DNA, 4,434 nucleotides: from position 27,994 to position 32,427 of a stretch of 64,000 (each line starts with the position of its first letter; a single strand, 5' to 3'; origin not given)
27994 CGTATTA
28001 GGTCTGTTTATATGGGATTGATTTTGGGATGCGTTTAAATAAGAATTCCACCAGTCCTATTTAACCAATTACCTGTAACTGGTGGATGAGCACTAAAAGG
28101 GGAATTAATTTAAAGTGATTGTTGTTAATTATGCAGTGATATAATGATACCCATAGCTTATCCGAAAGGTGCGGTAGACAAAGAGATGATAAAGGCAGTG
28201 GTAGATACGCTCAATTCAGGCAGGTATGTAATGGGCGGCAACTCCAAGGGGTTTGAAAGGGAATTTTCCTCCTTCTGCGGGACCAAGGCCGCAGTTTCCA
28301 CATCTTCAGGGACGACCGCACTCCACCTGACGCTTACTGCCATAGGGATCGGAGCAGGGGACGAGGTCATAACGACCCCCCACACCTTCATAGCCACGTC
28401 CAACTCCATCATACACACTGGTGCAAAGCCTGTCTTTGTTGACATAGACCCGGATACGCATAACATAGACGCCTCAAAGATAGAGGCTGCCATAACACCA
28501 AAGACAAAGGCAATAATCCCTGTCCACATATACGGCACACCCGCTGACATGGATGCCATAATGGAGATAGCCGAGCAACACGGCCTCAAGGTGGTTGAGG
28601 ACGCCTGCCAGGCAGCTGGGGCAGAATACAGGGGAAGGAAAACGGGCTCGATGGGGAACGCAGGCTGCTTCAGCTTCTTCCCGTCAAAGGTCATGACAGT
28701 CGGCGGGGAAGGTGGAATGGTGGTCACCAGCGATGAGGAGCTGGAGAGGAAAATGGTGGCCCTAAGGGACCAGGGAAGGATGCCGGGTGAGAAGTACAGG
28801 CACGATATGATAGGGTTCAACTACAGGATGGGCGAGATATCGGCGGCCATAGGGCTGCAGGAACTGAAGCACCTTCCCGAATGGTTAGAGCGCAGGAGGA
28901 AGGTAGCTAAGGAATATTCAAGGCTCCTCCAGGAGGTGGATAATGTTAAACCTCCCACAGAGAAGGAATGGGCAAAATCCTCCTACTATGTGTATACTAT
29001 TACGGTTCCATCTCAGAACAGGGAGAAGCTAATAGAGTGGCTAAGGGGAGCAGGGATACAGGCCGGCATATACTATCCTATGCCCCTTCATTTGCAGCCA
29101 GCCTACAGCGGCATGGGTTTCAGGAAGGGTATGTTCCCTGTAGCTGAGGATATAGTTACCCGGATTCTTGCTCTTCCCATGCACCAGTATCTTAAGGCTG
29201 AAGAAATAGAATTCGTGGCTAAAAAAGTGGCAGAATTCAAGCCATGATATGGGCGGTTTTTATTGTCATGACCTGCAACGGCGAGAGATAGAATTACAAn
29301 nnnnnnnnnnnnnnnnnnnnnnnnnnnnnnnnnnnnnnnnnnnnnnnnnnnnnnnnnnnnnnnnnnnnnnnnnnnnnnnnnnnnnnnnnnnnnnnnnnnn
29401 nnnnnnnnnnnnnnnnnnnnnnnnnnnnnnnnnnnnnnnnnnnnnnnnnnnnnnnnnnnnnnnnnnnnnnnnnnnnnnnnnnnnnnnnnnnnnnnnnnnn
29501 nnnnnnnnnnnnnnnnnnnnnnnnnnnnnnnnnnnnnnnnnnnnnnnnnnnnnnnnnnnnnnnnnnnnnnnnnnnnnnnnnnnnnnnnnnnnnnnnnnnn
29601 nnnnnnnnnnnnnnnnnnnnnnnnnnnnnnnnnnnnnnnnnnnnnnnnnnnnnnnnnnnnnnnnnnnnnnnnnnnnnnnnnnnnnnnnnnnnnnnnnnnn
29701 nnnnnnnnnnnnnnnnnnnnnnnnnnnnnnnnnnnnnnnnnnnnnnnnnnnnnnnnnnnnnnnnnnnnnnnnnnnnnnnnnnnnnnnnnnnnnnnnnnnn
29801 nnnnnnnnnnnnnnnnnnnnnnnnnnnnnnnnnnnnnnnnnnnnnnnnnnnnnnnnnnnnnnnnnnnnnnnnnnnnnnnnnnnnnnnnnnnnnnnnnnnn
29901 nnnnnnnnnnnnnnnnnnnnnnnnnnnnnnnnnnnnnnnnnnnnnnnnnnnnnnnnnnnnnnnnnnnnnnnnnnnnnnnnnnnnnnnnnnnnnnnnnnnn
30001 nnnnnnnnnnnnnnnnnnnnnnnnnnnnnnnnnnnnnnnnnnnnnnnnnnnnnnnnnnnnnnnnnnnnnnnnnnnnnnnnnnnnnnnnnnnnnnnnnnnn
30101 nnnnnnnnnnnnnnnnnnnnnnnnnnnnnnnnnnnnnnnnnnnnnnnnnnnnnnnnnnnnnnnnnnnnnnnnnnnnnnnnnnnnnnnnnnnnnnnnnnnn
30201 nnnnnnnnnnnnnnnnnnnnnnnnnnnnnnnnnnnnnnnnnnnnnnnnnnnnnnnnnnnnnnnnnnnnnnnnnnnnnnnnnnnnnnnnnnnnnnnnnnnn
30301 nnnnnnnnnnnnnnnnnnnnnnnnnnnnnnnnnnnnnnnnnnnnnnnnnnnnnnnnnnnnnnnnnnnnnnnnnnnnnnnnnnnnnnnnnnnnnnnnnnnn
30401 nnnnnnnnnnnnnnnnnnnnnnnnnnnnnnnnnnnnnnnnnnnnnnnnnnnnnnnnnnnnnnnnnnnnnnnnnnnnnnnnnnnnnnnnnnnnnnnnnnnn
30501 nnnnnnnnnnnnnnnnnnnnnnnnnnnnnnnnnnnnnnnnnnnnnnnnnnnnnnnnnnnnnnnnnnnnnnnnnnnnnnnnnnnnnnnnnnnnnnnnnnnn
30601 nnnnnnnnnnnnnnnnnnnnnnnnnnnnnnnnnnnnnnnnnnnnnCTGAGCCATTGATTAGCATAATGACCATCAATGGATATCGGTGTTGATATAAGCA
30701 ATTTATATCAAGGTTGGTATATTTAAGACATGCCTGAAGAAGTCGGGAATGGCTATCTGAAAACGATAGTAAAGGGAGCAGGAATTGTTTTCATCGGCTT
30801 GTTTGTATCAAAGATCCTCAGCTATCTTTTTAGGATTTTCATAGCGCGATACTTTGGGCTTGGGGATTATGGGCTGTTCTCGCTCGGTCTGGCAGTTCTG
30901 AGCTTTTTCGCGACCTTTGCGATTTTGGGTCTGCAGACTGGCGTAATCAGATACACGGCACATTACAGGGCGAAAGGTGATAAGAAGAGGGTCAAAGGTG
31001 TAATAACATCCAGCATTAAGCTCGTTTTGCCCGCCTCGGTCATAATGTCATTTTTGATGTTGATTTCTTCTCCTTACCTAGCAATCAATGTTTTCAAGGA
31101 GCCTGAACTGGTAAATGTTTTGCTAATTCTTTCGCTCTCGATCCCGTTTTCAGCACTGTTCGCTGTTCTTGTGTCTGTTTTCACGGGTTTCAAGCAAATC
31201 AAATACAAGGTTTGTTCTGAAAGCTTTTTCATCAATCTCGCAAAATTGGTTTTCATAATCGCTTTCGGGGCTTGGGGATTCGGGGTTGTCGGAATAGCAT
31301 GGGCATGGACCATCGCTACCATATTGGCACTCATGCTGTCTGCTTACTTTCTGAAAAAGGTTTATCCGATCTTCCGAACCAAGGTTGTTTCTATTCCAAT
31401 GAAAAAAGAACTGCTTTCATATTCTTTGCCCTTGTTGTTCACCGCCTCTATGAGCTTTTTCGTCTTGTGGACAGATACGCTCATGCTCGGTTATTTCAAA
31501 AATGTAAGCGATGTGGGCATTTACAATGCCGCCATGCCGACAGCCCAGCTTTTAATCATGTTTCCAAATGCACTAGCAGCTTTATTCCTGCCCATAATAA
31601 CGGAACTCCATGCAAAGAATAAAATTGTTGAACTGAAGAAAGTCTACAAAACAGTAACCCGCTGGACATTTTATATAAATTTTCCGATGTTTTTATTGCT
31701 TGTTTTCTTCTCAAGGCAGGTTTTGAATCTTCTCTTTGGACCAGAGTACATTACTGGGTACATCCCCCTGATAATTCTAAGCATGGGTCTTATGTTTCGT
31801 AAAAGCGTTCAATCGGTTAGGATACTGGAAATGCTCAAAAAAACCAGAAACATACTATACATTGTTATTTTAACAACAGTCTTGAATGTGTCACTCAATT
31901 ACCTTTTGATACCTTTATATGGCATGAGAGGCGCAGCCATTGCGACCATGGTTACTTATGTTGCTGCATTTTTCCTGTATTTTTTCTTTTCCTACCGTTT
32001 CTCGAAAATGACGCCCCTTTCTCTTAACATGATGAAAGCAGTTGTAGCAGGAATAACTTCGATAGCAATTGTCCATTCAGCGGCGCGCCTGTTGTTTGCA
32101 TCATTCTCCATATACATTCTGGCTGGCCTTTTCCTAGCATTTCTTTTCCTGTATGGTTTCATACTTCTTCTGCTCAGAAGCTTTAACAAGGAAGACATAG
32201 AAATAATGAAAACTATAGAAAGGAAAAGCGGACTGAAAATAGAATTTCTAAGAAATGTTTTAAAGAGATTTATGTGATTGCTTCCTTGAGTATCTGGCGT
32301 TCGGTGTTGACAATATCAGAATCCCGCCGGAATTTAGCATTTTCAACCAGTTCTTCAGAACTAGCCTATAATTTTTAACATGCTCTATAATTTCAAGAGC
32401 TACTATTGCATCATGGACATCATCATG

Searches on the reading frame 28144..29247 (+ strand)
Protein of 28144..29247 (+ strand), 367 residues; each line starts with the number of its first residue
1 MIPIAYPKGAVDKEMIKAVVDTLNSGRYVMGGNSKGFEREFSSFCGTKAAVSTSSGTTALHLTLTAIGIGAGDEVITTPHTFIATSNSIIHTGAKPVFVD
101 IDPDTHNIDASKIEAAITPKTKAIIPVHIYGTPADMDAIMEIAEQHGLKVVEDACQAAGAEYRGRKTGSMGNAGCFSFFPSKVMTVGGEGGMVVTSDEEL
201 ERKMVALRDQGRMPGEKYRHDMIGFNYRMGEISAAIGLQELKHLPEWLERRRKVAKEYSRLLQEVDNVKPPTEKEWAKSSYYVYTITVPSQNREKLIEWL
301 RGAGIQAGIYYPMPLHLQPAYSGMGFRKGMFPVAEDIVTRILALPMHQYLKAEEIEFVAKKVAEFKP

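Call 53: search_protein_families(library=pfam, proteins=[window:28144-29247:+], max_evalue=0.00001)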
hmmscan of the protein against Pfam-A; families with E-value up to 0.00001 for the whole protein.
window:28144-29247:+ (367 aa): 4 families
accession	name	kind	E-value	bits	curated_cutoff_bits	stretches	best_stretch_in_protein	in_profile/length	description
PF01041.23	DegT_DnrJ_EryC1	-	3.9e-135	451.1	19.8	1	12-362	4-359/360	DegT/DnrJ/EryC1/StrS aminotransferase family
PF01053.26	Cys_Met_Meta_PP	-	1.7e-09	37.2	27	1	35-162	55-182/381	Cys/Met metabolism PLP-dependent enzyme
PF01212.27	Beta_elim_lyase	-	7.6e-09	35.7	27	1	14-268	13-271/288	Beta-eliminating lyase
PF00266.25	Aminotran_5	-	9.2e-07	28.6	21.5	1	50-213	64-230/371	Aminotransferase class-V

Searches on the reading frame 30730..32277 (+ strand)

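Call 53: search_protein_families(library=pfam, proteins=[window:30730-32277:+], max_evalue=0.00001)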
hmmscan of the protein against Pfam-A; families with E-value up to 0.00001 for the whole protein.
window:30730-32277:+ (515 aa): 4 families
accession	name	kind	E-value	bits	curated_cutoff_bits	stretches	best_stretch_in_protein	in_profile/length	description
PF01943.22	Polysacc_synt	-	3.6e-29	102.5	28.2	1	13-294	1-274/274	Polysaccharide biosynthesis protein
PF13440.11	Polysacc_synt_3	-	8.2e-24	84.8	23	1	38-340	2-288/293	Polysaccharide biosynthesis protein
PF01554.23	MatE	-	3.2e-13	50.1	24.9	1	234-392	1-161/161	MatE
PF03023.19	MurJ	-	4e-11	42.6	27.4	1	129-460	99-436/451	Lipid II flippase MurJ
